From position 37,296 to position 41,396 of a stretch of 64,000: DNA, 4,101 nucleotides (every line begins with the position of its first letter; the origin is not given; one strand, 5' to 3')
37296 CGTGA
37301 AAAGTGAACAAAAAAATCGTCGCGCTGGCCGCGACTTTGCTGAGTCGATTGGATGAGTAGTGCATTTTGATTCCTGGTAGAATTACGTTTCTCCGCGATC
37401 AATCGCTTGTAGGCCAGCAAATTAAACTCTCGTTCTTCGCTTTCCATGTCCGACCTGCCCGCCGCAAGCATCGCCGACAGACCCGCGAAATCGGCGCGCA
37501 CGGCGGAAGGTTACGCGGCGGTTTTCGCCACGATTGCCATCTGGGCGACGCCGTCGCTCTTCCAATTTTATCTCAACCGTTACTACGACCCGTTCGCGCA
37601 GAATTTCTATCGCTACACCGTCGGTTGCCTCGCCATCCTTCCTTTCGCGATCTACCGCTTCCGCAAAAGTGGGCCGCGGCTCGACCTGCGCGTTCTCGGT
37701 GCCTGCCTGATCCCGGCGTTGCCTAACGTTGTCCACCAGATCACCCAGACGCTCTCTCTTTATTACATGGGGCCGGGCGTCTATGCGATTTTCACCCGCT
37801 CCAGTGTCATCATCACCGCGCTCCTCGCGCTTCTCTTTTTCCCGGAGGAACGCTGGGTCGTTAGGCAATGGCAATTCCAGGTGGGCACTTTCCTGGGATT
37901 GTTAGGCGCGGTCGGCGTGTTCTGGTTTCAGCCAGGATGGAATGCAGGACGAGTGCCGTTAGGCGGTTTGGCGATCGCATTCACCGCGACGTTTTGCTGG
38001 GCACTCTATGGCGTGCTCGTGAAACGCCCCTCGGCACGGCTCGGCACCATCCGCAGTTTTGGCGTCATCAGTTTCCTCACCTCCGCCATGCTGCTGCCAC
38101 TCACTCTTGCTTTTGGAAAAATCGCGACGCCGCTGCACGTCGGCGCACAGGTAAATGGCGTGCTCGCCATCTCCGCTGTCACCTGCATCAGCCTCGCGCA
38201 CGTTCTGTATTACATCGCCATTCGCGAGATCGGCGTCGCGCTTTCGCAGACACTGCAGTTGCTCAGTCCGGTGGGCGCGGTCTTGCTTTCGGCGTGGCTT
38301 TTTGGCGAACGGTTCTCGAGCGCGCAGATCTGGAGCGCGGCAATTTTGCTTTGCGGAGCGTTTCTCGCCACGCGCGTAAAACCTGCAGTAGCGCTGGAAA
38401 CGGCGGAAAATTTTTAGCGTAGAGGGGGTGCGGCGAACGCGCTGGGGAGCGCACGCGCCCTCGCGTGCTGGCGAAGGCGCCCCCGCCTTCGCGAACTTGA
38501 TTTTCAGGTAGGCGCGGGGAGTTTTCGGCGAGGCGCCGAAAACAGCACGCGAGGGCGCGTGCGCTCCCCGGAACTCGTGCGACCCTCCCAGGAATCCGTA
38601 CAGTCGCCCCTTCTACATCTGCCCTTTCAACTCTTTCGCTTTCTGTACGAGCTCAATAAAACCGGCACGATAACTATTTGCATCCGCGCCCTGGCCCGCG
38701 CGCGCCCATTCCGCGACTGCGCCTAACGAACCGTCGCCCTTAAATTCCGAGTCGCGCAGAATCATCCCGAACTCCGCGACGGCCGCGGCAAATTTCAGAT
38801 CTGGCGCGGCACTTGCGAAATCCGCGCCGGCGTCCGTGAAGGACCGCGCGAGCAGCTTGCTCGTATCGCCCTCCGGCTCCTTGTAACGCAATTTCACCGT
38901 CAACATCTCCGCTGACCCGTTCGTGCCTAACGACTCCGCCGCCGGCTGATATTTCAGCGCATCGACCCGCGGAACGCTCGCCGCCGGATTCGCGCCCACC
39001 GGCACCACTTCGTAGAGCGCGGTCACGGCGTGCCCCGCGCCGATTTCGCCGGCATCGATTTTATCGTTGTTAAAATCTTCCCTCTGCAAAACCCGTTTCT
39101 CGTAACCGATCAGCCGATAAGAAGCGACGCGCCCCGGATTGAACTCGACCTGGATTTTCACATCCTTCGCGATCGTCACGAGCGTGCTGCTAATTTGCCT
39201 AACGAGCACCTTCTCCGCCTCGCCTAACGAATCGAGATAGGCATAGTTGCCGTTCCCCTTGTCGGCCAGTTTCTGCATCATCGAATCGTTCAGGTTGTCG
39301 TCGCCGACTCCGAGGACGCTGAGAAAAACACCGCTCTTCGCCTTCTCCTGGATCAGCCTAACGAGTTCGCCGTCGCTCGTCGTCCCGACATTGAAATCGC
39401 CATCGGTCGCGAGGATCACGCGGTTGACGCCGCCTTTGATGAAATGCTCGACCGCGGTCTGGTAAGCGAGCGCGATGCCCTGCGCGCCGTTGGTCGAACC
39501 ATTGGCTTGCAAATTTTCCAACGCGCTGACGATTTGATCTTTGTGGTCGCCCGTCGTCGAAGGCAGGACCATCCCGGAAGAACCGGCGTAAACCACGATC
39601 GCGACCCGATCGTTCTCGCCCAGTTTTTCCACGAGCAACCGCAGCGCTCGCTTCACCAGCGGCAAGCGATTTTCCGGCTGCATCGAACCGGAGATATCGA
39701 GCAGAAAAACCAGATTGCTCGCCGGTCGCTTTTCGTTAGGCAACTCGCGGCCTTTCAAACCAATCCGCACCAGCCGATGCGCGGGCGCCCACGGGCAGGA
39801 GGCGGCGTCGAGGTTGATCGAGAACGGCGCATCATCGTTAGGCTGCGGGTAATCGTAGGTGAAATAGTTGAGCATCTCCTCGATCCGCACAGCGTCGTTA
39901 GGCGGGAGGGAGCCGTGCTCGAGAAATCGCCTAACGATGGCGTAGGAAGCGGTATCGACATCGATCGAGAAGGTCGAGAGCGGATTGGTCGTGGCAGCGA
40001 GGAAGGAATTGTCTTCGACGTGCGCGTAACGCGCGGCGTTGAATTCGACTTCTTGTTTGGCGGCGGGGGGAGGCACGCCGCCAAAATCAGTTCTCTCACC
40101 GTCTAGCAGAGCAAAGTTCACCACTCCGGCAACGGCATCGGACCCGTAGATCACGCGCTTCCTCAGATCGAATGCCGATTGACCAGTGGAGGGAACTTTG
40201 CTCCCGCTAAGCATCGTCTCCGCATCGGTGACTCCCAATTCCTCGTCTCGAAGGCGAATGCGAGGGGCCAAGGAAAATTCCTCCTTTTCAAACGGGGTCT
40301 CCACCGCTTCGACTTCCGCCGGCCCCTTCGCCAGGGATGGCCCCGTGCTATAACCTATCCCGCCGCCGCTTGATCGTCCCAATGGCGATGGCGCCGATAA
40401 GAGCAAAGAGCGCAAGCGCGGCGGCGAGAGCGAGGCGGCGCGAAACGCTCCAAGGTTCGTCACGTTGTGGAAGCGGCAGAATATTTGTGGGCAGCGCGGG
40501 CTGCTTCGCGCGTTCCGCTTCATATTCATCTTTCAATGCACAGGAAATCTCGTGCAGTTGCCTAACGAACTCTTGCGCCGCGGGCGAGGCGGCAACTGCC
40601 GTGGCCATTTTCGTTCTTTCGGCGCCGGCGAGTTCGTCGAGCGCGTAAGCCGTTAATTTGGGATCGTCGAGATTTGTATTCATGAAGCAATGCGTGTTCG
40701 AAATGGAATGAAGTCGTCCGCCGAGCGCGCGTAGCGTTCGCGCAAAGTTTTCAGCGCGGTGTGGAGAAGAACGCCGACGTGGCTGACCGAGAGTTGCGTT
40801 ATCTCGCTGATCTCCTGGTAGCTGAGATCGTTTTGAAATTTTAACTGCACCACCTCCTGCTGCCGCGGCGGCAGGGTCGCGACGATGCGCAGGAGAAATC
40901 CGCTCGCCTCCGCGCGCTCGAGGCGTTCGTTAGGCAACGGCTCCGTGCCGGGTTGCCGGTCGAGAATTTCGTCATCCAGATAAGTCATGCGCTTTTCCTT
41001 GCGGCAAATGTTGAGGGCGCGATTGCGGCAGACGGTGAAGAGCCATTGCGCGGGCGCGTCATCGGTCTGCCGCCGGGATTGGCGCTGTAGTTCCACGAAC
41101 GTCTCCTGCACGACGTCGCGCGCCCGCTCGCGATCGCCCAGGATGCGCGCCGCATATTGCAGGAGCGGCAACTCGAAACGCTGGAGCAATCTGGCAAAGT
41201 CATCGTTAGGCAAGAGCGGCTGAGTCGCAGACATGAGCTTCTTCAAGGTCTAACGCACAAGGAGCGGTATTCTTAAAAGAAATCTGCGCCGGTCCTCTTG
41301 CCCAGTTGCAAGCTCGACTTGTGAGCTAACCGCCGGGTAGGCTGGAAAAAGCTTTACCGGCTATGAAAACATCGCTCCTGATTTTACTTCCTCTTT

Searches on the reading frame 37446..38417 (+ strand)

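Call 8: search_protein_families(library=pfam, proteins=[window:37446-38417:+], max_evalue=0.001)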
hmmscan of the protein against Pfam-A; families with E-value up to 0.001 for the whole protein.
window:37446-38417:+ (323 aa): 2 families
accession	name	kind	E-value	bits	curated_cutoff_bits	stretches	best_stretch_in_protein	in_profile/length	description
PF00892.27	EamA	-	3.4e-28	99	28.2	2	174-309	3-134/135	EamA-like transporter family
PF03151.22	TPT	-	9.5e-05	22.3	30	0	246-309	73-136/291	Triose-phosphate Transporter family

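Call 45: search_protein_families(library=ncbifam, proteins=[window:37446-38417:+], max_evalue=1)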
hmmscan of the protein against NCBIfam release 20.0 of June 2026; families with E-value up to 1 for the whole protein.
window:37446-38417:+ (323 aa): 4 families
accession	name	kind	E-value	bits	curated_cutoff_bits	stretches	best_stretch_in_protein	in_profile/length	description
TIGR00950.1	2A78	equivalog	7.6e-15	55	230.2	1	34-304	2-262/264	carboxylate/amino acid/amine transporter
NF050091.1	ArAmAcExpYddG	equivalog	6.6e-06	25.8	300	2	242-308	69-135/285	aromatic amino acid exporter YddG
NF008432.0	PRK11272.1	equivalog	0.0055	16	270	1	110-312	98-289/294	drug/metabolite exporter YedA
TIGR03340.1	phn_DUF6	hypoth_equivalog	0.009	15.7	288.15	1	60-305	37-278/281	phosphonate utilization associated putative membrane protein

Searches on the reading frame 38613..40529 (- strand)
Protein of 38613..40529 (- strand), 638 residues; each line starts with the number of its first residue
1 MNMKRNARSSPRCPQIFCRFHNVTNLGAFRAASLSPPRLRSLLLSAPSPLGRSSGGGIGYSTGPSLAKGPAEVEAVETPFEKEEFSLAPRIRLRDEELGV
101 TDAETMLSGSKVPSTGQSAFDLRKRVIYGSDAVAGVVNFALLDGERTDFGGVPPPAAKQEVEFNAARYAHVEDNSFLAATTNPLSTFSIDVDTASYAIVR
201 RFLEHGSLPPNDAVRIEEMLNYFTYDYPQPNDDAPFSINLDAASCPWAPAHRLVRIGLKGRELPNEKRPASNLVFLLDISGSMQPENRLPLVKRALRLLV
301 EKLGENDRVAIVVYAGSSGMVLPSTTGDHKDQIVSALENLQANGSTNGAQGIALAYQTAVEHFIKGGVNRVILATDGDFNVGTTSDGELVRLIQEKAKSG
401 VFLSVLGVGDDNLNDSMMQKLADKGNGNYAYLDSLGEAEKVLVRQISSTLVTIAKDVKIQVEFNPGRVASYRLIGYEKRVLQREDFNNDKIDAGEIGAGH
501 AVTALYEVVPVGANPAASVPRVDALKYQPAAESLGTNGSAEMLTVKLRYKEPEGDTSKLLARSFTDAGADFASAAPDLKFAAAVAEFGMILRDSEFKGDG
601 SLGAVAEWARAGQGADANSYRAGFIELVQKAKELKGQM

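Call 9: search_protein_families(library=pfam, proteins=[window:38613-40529:-], max_evalue=0.001)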
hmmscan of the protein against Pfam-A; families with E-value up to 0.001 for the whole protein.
window:38613-40529:- (638 aa): 6 families
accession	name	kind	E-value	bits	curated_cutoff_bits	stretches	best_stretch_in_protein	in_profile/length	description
PF12034.13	YfbK_C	-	3.9e-71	239.5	25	1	448-634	1-184/184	Uncharacterized protein YfbK, C-terminal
PF12450.13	vWF_A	-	5e-40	135.8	25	1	163-255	2-94/94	von Willebrand factor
PF00092.34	VWA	-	3e-20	73.6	23.8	1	272-436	1-166/174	von Willebrand factor type A domain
PF13519.12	VWA_2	-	2.8e-15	57.3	27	1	273-377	1-106/107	von Willebrand factor type A domain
PF13768.12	VWA_3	-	1.6e-13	51.4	27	1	272-429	2-153/155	von Willebrand factor type A domain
PF10138.15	vWA-TerF-like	-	0.00045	20.9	29.4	1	274-413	5-146/200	vWA found in TerF C terminus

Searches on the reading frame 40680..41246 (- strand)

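Call 9: search_protein_families(library=pfam, proteins=[window:40680-41246:-], max_evalue=0.001)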
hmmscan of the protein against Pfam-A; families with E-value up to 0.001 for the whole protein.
window:40680-41246:- (188 aa): 3 families
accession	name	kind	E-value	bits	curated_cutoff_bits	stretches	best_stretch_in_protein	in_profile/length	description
PF08281.18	Sigma70_r4_2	-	1.1e-12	47.8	25.7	1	118-168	4-54/54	Sigma-70, region 4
PF04542.20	Sigma70_r2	-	8.1e-11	42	24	1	22-86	3-70/71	Sigma-70 region 2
PF04545.22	Sigma70_r4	-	9.1e-11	41.6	24.1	1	123-170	3-50/50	Sigma-70, region 4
